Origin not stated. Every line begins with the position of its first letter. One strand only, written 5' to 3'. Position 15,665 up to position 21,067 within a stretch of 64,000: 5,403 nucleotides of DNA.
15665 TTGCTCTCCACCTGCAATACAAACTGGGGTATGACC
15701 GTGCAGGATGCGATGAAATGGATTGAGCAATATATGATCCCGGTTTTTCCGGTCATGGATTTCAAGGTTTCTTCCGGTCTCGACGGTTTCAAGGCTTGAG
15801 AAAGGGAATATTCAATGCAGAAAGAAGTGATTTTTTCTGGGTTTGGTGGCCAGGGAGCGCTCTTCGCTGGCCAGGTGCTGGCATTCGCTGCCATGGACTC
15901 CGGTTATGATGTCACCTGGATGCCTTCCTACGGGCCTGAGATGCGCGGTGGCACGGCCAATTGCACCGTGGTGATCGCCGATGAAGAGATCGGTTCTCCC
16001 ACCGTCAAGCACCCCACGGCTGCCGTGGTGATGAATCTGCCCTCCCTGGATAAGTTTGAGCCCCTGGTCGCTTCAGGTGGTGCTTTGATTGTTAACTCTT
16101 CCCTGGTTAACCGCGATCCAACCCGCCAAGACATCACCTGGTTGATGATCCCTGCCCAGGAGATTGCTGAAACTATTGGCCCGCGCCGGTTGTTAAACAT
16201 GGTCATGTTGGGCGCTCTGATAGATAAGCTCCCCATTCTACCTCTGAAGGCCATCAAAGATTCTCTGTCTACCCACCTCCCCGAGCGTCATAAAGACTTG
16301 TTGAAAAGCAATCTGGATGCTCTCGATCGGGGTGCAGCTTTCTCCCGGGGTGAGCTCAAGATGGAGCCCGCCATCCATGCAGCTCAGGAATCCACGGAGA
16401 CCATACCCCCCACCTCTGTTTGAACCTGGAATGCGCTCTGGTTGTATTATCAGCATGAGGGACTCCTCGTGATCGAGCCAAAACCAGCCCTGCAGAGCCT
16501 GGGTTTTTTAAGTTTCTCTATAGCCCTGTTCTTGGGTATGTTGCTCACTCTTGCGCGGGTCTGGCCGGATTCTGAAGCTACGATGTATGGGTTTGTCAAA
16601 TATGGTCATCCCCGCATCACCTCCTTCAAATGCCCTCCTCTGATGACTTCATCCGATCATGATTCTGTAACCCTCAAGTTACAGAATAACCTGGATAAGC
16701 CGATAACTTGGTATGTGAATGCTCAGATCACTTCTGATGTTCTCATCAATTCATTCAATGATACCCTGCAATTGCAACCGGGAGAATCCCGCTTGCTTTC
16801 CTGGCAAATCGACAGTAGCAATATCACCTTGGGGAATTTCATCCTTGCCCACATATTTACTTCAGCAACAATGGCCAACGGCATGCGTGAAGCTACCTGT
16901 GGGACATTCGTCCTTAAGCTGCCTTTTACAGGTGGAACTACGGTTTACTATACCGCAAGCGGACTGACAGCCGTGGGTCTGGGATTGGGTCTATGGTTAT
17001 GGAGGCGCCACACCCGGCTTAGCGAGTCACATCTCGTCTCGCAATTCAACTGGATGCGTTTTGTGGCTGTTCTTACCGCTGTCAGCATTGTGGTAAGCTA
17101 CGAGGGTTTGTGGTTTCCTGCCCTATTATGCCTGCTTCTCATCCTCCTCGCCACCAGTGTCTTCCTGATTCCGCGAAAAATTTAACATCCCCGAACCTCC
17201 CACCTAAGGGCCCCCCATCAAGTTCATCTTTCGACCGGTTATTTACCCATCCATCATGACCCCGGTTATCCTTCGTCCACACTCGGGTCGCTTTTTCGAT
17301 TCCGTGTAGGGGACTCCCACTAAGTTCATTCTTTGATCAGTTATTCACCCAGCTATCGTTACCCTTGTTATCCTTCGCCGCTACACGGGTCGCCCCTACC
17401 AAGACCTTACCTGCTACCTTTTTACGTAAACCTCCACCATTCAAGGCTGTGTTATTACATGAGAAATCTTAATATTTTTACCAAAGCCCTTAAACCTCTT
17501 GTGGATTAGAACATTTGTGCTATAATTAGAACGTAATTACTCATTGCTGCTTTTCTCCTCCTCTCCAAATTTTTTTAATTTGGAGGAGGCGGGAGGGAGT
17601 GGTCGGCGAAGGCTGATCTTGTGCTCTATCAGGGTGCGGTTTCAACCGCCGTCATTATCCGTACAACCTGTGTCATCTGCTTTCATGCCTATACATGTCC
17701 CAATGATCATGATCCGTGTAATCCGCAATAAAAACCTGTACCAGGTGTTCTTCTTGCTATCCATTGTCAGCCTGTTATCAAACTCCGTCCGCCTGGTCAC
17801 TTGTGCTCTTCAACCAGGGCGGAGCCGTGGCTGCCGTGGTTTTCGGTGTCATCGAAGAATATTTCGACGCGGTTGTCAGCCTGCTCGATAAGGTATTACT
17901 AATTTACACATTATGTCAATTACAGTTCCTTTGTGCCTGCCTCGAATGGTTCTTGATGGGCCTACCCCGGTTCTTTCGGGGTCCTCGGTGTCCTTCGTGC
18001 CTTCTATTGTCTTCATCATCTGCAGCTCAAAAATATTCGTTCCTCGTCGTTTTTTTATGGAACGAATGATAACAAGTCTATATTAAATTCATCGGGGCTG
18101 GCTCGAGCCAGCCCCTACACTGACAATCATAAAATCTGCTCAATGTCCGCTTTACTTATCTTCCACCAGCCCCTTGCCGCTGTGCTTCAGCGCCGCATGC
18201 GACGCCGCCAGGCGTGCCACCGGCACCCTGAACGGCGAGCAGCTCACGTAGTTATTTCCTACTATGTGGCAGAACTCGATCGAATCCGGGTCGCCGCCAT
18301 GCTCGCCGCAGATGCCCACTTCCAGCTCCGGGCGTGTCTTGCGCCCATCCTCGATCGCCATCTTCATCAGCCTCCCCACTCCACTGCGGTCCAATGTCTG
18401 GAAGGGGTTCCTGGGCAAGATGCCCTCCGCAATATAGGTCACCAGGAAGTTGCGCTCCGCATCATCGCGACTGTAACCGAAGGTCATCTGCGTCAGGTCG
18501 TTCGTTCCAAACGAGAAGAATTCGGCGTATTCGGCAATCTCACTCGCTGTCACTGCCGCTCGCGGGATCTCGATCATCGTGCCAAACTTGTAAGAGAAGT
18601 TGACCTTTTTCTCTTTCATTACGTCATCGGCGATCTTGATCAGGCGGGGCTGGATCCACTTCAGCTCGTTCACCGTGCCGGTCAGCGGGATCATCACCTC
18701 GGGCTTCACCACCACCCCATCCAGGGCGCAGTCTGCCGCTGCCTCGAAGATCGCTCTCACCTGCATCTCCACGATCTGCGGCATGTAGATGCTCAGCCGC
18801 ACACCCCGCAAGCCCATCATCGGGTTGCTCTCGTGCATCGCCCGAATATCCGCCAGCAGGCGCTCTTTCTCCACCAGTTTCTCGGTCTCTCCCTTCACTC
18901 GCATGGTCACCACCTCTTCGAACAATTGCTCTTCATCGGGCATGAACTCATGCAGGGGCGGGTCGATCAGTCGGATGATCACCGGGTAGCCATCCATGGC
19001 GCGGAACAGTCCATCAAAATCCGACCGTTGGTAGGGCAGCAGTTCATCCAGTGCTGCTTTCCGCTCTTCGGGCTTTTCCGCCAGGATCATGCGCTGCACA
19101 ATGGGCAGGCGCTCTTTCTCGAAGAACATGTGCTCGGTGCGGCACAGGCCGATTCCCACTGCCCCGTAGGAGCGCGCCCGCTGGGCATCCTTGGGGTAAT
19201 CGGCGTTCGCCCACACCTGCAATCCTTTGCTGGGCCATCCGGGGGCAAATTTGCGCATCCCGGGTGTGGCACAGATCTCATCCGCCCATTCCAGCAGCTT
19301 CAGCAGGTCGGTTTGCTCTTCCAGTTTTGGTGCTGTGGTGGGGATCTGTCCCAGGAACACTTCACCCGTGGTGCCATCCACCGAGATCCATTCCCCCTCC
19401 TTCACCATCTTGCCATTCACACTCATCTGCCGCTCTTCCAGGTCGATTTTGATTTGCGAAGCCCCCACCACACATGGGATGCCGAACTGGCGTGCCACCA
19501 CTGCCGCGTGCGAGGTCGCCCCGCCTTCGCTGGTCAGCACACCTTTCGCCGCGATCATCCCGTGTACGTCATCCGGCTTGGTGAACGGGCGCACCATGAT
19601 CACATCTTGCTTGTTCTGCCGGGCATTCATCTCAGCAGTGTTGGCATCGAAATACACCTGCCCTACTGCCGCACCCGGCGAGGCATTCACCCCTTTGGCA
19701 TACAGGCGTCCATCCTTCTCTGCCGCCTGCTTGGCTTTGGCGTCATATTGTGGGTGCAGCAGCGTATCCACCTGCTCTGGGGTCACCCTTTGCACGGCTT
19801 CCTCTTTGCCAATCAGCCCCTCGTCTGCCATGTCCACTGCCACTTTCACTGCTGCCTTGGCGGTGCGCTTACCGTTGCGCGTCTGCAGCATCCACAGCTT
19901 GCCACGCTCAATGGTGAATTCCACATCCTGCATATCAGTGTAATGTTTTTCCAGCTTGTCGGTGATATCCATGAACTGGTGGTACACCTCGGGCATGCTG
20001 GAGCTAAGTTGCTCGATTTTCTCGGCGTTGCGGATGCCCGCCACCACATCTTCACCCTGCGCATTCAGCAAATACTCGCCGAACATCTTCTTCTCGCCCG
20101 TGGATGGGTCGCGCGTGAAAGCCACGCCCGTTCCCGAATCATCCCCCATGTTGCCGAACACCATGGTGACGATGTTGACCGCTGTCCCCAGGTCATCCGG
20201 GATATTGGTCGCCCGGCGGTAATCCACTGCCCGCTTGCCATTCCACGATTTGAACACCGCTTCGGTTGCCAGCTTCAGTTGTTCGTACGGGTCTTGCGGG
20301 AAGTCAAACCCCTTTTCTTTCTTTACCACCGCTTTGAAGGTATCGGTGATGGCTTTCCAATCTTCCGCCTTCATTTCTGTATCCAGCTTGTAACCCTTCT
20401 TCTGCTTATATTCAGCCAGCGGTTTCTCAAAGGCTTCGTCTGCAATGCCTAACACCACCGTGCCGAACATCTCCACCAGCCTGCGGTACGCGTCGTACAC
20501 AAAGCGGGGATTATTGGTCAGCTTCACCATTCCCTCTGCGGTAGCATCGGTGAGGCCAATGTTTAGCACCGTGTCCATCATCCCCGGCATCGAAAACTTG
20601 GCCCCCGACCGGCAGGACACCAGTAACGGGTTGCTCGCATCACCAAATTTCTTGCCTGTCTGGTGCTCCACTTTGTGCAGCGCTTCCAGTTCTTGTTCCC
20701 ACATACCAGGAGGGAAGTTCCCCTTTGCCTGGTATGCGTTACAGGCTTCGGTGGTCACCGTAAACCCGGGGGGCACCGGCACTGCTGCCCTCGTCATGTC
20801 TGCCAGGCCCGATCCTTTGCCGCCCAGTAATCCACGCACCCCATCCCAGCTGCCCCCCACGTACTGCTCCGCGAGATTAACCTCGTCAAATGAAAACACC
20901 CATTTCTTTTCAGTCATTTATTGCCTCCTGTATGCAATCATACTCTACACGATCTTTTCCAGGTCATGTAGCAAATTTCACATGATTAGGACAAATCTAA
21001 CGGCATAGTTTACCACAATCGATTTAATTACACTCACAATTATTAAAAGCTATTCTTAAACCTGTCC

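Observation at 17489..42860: Same 58-bp promoter-like core present twice in inverted orientation 25 kb apart, each heading a collinear ORF-poor module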

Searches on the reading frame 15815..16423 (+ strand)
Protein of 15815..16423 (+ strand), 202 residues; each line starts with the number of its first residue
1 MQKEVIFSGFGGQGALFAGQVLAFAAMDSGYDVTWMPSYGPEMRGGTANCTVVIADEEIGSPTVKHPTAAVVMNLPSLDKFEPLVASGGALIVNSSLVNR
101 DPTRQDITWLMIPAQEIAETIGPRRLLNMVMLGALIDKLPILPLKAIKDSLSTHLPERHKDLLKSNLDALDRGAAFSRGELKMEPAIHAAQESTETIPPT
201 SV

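Call 10: search_protein_families(library=pfam, proteins=[window:15815-16423:+], max_evalue=0.01)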
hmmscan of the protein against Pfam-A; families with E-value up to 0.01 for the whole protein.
window:15815-16423:+ (202 aa): 1 family
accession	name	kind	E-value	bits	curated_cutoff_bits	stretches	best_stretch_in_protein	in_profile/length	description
PF01558.24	POR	-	2.4e-38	132.4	27.4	1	11-174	1-172/173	Pyruvate ferredoxin/flavodoxin oxidoreductase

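Call 51: find_encoding_contigs(protein=window:15815-16423:+, flank=6000, max_places=8)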
Protein window:15815-16423:+ (202 aa): 21 contigs read that carry it; 8 places shown.
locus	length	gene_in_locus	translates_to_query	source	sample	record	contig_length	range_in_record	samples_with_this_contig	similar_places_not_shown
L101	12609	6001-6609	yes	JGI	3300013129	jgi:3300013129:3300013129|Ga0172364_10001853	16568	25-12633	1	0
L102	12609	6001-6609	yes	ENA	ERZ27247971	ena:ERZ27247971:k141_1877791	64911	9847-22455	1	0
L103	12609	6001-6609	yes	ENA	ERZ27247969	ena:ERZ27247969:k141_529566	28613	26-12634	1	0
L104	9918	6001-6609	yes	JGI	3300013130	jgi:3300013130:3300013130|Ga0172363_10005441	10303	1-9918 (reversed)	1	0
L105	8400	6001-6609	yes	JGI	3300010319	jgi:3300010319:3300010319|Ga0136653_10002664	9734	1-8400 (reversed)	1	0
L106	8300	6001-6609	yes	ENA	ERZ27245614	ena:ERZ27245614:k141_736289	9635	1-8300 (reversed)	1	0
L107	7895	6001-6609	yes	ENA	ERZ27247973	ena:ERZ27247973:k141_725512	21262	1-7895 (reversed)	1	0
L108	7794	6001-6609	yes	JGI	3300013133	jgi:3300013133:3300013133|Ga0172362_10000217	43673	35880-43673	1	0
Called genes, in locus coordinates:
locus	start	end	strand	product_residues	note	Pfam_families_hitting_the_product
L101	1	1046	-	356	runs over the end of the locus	?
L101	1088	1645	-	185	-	PF00156:Pribosyltran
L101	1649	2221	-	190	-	PF00265:TK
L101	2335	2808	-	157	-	PF01197:Ribosomal_L31, PF03118:RNA_pol_A_CTD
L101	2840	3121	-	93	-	PF01016:Ribosomal_L27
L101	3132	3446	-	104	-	PF00829:Ribosomal_L21p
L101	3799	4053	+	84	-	PF12797:Fer4_2 (faint), PF13237:Fer4_10 (weak), PF12837:Fer4_6 (faint), PF14697:Fer4_21 (weak), PF12800:Fer4_4 (faint), PF12838:Fer4_7, PF13187:Fer4_9, PF00037:Fer4 (weak), +1 more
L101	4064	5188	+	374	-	PF01855:POR_N, PF17147:PFOR_II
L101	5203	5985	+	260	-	PF02775:TPP_enzyme_C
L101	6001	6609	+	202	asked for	PF01558:POR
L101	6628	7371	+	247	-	-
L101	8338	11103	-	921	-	PF01326:PPDK_N, PF00391:PEP-utilizers, PF02896:PEP-utilizers_C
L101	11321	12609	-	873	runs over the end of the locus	PF01624:MutS_I, PF05188:MutS_II, PF05192:MutS_III, PF05190:MutS_IV, PF00488:MutS_V, PF27441:MutS_C (weak)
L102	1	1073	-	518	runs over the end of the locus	PF01743:PolyA_pol, PF12627:PolyA_pol_RNAbd, PF01966:HD (weak), PF13735:tRNA_NucTran2_2 (weak)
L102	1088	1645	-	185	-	PF00156:Pribosyltran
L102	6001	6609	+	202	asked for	PF01558:POR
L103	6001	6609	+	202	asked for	PF01558:POR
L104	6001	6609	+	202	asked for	PF01558:POR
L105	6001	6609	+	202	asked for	PF01558:POR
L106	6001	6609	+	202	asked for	PF01558:POR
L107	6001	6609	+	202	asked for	PF01558:POR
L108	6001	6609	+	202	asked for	PF01558:POR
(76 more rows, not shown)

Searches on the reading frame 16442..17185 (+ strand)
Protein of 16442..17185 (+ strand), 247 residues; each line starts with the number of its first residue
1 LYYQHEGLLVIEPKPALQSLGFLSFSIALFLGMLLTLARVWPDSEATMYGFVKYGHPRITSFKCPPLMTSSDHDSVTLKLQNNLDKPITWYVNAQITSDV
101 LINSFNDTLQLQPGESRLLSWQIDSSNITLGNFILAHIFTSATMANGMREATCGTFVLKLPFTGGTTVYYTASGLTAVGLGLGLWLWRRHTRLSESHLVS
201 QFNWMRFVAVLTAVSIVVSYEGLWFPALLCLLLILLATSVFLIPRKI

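Call 10: search_protein_families(library=pfam, proteins=[window:16442-17185:+], max_evalue=0.01)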
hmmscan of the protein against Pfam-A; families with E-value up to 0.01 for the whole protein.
window:16442-17185:+ (247 aa): 0 families

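Call 28: search_protein_families(library=ncbifam, proteins=[window:16442-17185:+], max_evalue=0.001)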
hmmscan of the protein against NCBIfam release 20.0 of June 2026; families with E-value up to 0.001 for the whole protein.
window:16442-17185:+ (247 aa): 0 families

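Call 50: find_encoding_contigs(protein=window:16442-17185:+, flank=4000, max_places=8)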
Protein window:16442-17185:+ (247 aa): no gene with exactly this product is on record in the collection.

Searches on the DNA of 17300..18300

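Call 8: search_rna_families(source=window, start=17300, end=18300, threshold=evalue, max_evalue=10)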
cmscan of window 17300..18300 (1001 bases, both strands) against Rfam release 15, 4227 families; matches with E-value up to 10: 10.
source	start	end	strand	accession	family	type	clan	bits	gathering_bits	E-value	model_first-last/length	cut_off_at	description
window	17448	17545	-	RF03095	RAGATH-17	Gene; sRNA;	-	23.8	102.3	2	1-96/96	no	RAGATH-17 RNA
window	17549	17598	+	RF04067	mir-4520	Gene; miRNA;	-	22.8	90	0.02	1-70/70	no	mir-4520 microRNA precursor family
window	17548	17597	-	RF04067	mir-4520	Gene; miRNA;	-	21.8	90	0.039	1-70/70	no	mir-4520 microRNA precursor family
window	18221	18299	+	RF02874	AS-traG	Gene; antisense;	-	18.2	58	2.5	1-86/86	no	Antisense to traG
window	18091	18118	+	RF03686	mir-9424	Gene; miRNA;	-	17.7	90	1.5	1-68/68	no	mir-9424 microRNA precursor family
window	17544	17610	+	RF03707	mir-1892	Gene; miRNA;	-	17.1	86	1.7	1-80/80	no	mir-1892 microRNA precursor family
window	18049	18063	+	RF01379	CRISPR-DR66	Gene; CRISPR;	CL00014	16.8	45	7.8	1-37/37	no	CRISPR RNA direct repeat element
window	17542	17600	-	RF00736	mir-320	Gene; miRNA;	-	14.2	55.5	5.2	1-76/76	no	mir-320 microRNA precursor family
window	17799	17939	-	RF01629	ceN39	Gene; snRNA; snoRNA; HACA-box;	-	12.8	35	9.8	1-131/131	no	Nematode snoRNA ceN39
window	17524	17566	-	RF01128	sR43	Gene; snRNA; snoRNA; CD-box;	-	11.6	45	4.8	1-56/56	no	Small nucleolar RNA sR42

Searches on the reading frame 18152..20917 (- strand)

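Call 10: search_protein_families(library=pfam, proteins=[window:18152-20917:-], max_evalue=0.01)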
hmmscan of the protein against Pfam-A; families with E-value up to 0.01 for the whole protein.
window:18152-20917:- (921 aa): 3 families
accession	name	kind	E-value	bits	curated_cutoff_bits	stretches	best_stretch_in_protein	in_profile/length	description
PF02896.24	PEP-utilizers_C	-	5.6e-77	259.2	22.8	1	564-908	18-291/293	PEP-utilising enzyme, PEP-binding domain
PF01326.24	PPDK_N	-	8.2e-49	167.1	27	3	78-302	83-221/328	Pyruvate phosphate dikinase, AMP/ATP-binding domain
PF00391.29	PEP-utilizers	-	2.2e-24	85.3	23.1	1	437-518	3-72/72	PEP-utilising enzyme, mobile domain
